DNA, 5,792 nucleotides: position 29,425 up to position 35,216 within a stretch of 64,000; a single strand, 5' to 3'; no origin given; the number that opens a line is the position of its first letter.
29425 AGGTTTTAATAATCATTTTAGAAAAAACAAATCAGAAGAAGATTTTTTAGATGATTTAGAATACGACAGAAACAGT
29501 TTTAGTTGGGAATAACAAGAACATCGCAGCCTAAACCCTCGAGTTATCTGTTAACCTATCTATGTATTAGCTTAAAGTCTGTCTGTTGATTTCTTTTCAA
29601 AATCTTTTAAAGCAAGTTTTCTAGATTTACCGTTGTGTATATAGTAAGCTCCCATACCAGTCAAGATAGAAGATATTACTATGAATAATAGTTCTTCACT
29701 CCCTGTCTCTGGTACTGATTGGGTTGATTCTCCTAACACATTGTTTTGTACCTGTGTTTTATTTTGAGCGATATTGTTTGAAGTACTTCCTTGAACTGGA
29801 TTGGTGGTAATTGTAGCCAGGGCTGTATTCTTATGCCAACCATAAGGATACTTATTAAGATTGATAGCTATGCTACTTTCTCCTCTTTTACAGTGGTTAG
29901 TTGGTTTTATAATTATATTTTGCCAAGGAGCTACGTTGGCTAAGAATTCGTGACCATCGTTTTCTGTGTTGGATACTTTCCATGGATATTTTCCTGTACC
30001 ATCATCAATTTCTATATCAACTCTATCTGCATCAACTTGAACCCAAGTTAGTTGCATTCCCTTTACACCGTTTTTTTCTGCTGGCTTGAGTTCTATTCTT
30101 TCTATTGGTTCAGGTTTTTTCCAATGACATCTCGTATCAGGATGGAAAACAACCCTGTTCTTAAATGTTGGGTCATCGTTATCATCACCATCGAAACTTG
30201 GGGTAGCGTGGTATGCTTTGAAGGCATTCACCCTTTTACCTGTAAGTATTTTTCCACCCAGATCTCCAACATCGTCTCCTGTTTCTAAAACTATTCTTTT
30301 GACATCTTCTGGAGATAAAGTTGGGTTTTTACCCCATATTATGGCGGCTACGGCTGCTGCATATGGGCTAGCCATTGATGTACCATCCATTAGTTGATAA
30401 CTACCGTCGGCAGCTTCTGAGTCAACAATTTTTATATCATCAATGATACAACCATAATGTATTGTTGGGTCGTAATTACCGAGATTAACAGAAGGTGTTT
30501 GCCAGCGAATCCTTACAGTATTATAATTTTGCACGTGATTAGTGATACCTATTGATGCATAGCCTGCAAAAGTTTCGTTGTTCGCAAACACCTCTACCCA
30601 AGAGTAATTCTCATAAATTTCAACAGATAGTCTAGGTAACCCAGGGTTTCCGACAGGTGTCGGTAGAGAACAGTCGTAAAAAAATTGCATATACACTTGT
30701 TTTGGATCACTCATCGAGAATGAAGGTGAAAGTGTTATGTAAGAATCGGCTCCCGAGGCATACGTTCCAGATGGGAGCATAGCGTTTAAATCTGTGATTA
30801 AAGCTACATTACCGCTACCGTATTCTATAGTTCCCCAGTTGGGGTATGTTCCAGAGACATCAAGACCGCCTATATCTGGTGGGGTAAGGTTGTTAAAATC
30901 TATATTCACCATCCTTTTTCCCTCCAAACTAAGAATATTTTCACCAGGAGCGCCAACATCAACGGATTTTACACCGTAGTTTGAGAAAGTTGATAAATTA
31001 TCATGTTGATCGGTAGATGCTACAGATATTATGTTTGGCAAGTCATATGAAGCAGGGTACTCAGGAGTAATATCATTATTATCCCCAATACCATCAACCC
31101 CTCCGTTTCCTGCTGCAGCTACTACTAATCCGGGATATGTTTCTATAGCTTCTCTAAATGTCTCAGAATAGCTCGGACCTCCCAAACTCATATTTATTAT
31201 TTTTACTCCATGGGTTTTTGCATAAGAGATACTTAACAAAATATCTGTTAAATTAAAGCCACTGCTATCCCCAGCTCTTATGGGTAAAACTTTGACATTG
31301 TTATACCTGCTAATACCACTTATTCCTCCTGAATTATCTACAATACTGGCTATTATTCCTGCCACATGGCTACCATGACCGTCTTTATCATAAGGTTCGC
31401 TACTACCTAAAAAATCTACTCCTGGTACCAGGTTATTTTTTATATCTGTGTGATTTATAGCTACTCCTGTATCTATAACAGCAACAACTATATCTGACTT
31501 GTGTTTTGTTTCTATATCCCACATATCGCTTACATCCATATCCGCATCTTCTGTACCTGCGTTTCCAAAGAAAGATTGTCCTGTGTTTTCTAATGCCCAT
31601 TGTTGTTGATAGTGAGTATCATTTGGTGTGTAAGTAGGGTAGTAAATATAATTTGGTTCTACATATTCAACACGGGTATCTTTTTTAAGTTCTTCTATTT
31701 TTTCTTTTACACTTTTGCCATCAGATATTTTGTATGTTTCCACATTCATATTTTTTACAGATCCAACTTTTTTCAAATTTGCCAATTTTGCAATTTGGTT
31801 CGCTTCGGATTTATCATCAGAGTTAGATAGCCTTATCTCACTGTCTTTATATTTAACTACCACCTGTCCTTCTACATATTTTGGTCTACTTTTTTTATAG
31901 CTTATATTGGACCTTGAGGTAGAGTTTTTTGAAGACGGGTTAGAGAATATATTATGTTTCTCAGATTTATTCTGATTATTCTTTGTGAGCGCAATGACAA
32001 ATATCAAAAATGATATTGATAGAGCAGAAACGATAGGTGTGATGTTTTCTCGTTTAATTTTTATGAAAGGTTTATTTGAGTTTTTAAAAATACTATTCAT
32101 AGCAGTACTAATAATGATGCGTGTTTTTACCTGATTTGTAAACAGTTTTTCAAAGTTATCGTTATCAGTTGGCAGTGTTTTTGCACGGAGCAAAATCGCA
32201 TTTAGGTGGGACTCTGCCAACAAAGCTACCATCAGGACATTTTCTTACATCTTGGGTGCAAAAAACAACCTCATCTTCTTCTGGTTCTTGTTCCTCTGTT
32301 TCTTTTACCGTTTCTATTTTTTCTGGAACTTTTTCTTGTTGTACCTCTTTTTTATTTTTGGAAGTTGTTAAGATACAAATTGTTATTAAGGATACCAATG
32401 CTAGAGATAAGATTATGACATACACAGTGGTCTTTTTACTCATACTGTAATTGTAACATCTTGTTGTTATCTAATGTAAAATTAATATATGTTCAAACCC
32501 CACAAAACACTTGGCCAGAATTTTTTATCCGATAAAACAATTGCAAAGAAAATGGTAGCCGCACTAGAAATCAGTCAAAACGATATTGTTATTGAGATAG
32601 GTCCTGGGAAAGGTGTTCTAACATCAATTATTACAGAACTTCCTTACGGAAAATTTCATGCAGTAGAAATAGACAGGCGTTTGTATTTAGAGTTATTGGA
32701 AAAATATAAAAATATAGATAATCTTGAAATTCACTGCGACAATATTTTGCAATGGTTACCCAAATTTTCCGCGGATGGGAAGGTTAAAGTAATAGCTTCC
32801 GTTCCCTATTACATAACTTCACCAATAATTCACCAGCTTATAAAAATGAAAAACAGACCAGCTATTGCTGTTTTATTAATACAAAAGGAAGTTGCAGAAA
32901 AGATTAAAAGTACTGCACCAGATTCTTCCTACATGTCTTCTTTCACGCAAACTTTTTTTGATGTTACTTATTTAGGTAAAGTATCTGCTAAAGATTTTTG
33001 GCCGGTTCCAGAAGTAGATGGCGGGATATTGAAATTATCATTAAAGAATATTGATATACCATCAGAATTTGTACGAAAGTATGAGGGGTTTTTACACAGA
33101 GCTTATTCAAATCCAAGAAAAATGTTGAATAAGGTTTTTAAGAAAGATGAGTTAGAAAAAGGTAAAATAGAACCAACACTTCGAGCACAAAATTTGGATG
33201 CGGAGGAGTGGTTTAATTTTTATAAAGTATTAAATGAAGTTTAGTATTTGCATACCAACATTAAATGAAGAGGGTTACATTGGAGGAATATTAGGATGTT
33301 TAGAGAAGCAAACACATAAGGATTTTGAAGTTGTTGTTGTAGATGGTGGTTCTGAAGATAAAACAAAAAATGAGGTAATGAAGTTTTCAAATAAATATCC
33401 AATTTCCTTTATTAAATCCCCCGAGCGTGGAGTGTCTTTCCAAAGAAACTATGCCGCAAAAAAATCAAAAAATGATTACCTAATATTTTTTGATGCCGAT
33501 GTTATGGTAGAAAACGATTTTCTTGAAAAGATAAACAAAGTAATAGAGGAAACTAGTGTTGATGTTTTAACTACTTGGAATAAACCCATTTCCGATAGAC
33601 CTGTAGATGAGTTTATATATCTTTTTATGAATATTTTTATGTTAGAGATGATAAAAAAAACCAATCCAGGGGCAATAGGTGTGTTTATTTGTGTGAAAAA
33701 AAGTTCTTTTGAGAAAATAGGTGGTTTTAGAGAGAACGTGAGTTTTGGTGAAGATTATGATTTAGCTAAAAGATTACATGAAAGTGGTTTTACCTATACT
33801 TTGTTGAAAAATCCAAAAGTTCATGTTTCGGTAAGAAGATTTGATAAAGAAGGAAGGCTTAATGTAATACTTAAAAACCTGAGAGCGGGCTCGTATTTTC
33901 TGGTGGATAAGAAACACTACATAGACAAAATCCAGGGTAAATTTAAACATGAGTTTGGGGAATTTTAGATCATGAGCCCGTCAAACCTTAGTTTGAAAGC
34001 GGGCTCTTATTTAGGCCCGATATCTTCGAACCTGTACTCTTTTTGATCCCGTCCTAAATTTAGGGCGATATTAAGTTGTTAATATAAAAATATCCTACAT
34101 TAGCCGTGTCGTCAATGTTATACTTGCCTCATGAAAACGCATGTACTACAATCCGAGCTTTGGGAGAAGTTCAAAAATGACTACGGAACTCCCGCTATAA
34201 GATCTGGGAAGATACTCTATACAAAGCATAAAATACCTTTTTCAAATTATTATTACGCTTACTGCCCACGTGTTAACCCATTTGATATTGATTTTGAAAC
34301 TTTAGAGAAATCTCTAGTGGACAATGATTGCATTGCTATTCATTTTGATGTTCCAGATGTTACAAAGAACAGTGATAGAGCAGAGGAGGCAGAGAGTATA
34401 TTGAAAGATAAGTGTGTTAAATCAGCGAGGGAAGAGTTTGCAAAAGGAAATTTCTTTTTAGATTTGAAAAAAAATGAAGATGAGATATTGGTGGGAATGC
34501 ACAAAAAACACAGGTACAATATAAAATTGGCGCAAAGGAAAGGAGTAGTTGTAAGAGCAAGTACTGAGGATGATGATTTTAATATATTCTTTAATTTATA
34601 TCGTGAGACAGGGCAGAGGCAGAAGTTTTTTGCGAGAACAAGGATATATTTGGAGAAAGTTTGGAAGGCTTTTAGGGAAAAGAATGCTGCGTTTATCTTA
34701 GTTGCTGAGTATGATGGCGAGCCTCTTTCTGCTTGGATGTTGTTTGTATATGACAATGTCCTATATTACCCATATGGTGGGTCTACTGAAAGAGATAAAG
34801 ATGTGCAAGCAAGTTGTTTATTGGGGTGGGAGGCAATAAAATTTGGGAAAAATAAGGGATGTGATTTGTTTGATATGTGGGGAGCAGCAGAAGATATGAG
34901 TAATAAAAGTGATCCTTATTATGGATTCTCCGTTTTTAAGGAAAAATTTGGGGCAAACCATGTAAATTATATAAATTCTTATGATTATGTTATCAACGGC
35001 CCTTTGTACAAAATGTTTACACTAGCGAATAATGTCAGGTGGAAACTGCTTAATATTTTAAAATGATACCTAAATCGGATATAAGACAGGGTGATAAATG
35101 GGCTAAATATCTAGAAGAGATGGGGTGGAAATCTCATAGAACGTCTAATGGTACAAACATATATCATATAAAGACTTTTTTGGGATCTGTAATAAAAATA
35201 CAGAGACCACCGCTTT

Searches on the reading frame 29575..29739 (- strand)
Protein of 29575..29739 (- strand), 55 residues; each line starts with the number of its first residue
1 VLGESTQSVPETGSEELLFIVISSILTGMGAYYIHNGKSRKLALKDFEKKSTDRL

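Call 20: find_homologous_proteins(query=A1, max_evalue=10)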
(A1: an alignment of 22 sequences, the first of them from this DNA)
Query A1 (22 sequences): 896 candidates shared short words with the query, none scored E <= 10.

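Call 89: search_protein_representatives(alignment_id=A5)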
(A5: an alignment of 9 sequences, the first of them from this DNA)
Query: 9 sequences, 55 profile positions. Proteins with E-value up to 0.001 (for the whole library): 119; up to 1e-10: 11; up to 1e-30: 0. The best 119 are listed.
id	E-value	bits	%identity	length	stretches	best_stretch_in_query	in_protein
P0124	3.9e-24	100.2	-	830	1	2-55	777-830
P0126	3.9e-24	100.2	-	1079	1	2-54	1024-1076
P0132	4.4e-22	93.6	-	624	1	3-54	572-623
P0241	1.3e-18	82.5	-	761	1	2-54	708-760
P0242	1.9e-17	78.7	-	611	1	3-54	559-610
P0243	1.4e-16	76.0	-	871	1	2-54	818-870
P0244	1.7e-16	75.7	-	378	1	2-54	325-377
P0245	3.7e-16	74.6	-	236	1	2-54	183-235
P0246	3.9e-15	71.4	-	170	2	3-54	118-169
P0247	4.3e-12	61.6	-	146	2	3-53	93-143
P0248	4.3e-11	58.4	-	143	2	4-54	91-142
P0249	2.3e-10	56.1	-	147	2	4-54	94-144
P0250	7.2e-10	54.5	-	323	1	4-54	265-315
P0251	1.1e-09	53.9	-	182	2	6-51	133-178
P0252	1.3e-09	53.7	-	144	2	4-54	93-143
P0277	8.9e-07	44.6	-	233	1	3-50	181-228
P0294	8.0e-06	41.6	-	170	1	4-53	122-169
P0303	1.3e-05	40.9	-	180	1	8-54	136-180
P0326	9.1e-05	38.2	-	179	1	2-50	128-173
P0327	1.2e-04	37.7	-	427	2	4-53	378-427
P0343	4.0e-04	36.1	-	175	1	4-52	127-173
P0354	7.6e-04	35.2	-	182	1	6-50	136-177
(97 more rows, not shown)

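Call 91: search_protein_families(library=pfam, proteins=[P0241, P0242, P0243, P0244, P0245, P0277, P0327], max_evalue=0.001)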
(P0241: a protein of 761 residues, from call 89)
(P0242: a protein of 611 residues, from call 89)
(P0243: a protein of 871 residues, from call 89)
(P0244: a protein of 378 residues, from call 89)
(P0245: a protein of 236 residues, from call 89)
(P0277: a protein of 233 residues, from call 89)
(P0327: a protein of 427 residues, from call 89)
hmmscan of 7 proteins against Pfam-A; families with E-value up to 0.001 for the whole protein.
P0241 (761 aa): 1 family
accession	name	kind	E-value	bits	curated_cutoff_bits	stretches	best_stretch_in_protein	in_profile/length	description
PF07581.17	Glug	-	4.2e-38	127.6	20.5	4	283-305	4-28/28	The GLUG motif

P0242 (611 aa): 1 family
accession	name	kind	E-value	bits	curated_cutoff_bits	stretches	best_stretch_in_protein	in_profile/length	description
PF07581.17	Glug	-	1.1e-15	57.3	20.5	1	198-223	1-28/28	The GLUG motif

P0243 (871 aa): 1 family
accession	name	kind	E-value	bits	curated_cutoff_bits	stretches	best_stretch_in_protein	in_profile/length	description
PF07581.17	Glug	-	7.2e-20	70.4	20.5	0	205-226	5-28/28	The GLUG motif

P0244 (378 aa): 1 family
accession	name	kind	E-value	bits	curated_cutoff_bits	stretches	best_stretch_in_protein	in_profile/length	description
PF07581.17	Glug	-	1.7e-14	53.5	20.5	2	48-72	3-27/28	The GLUG motif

P0245 (236 aa): 0 families

P0277 (233 aa): 1 family
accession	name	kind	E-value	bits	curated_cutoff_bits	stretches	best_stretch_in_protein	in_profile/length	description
PF01839.29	FG-GAP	-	5.9e-06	26.5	22.1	1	8-41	2-36/37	FG-GAP repeat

P0327 (427 aa): 0 families

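Call 92: find_encoding_contigs(protein=P0241, flank=8000, max_places=3)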
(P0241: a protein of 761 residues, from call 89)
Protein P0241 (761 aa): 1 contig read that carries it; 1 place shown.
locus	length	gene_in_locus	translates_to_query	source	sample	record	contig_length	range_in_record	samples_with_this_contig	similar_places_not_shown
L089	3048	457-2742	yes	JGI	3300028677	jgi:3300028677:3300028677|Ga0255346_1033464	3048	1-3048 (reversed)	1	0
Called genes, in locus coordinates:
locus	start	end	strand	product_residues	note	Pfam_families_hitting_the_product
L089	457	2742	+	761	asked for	PF07581:Glug (faint)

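Call 93: find_encoding_contigs(protein=P0327, flank=10000, max_places=3)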
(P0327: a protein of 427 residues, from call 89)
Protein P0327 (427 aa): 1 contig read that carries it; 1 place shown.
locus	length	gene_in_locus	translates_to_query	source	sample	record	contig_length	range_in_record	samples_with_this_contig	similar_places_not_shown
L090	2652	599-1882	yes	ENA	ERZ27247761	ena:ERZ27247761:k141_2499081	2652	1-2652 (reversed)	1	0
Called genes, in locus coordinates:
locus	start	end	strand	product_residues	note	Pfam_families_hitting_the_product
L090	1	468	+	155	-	?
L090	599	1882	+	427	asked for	-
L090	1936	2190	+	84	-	PF03477:ATP-cone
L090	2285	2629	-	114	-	PF13240:Zn_Ribbon_1 (weak)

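Call 94: find_encoding_contigs(protein=P0243, flank=10000, max_places=3)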
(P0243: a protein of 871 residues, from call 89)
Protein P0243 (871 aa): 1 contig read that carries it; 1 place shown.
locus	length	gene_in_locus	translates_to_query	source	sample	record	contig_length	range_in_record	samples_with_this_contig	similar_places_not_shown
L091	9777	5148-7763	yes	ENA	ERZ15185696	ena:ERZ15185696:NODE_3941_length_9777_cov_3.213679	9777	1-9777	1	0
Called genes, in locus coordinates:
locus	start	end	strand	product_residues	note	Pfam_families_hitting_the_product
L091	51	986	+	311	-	PF02388:FemAB, PF13480:Acetyltransf_6, PF02388:FemAB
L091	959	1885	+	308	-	PF02388:FemAB (weak)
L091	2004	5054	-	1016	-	PF00580:UvrD-helicase, PF13245:AAA_19, PF21445:ADDB_N, PF13361:UvrD_C, PF13538:UvrD_C_2 (weak), PF12705:PDDEXK_1, PF10926:DUF2800 (weak)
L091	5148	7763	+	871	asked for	PF07581:Glug (faint)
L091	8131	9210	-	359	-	PF02646:RmuC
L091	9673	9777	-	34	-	?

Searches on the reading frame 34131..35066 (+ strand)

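Call 24: search_protein_families(library=pfam, proteins=[window:34131-35066:+], max_evalue=0.01)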
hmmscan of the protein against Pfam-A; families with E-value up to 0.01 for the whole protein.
window:34131-35066:+ (311 aa): 2 families
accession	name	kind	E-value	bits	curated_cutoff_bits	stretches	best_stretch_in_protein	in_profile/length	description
PF02388.22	FemAB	-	4.4e-26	92.1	24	2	108-193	154-237/406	FemAB family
PF13480.13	Acetyltransf_6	-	7.7e-17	62.2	22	1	126-255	6-140/143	Acetyltransferase (GNAT) domain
